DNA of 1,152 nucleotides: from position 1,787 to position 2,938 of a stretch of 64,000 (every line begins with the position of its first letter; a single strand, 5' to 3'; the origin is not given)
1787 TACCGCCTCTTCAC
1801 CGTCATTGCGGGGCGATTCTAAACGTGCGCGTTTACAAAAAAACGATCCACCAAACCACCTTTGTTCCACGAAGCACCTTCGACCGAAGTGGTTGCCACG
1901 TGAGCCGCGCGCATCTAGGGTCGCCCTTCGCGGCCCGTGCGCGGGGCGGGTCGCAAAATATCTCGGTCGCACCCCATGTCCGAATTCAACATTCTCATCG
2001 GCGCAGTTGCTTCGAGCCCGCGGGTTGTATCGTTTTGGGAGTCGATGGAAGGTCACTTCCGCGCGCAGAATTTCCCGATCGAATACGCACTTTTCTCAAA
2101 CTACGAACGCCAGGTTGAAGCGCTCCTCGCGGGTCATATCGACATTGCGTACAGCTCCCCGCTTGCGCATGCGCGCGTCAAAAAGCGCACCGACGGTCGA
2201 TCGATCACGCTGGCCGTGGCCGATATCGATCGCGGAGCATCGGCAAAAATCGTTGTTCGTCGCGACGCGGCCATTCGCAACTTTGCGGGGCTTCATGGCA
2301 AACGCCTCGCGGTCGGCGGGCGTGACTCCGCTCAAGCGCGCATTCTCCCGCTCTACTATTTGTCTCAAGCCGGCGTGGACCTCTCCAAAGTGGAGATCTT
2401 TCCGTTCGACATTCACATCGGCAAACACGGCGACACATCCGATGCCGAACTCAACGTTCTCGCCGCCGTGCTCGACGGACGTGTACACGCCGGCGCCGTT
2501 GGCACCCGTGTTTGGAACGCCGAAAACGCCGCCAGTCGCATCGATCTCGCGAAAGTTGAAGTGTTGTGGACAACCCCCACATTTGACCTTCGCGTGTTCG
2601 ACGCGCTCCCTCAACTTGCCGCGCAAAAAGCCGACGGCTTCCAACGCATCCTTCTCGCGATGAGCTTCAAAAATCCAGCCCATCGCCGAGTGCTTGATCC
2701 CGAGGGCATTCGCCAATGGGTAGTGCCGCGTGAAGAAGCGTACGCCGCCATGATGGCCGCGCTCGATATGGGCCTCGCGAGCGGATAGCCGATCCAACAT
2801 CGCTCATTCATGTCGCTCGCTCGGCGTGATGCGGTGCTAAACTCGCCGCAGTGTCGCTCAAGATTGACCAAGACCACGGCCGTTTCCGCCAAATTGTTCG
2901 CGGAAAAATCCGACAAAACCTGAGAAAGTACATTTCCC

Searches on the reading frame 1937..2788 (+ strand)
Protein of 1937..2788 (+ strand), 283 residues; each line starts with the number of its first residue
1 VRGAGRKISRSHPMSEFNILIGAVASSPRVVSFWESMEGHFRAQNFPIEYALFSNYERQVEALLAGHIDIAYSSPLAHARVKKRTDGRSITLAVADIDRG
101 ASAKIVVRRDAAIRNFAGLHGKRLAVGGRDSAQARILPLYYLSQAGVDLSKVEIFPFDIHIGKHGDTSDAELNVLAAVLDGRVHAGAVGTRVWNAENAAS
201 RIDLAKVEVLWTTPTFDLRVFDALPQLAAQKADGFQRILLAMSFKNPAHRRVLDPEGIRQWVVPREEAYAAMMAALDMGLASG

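Call 29: search_protein_families(library=pfam, proteins=[window:1937-2788:+])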
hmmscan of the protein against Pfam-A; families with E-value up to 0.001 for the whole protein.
window:1937-2788:+ (283 aa): 2 families
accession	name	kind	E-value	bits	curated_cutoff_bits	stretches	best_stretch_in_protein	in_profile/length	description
PF12974.12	Phosphonate-bd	-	1.1e-34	120.3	27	1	45-269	28-242/242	ABC transporter, phosphonate, periplasmic substrate-binding protein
PF09084.16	NMT1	-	1.3e-07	32.2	20.5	1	38-158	13-128/216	NMT1/THI5 like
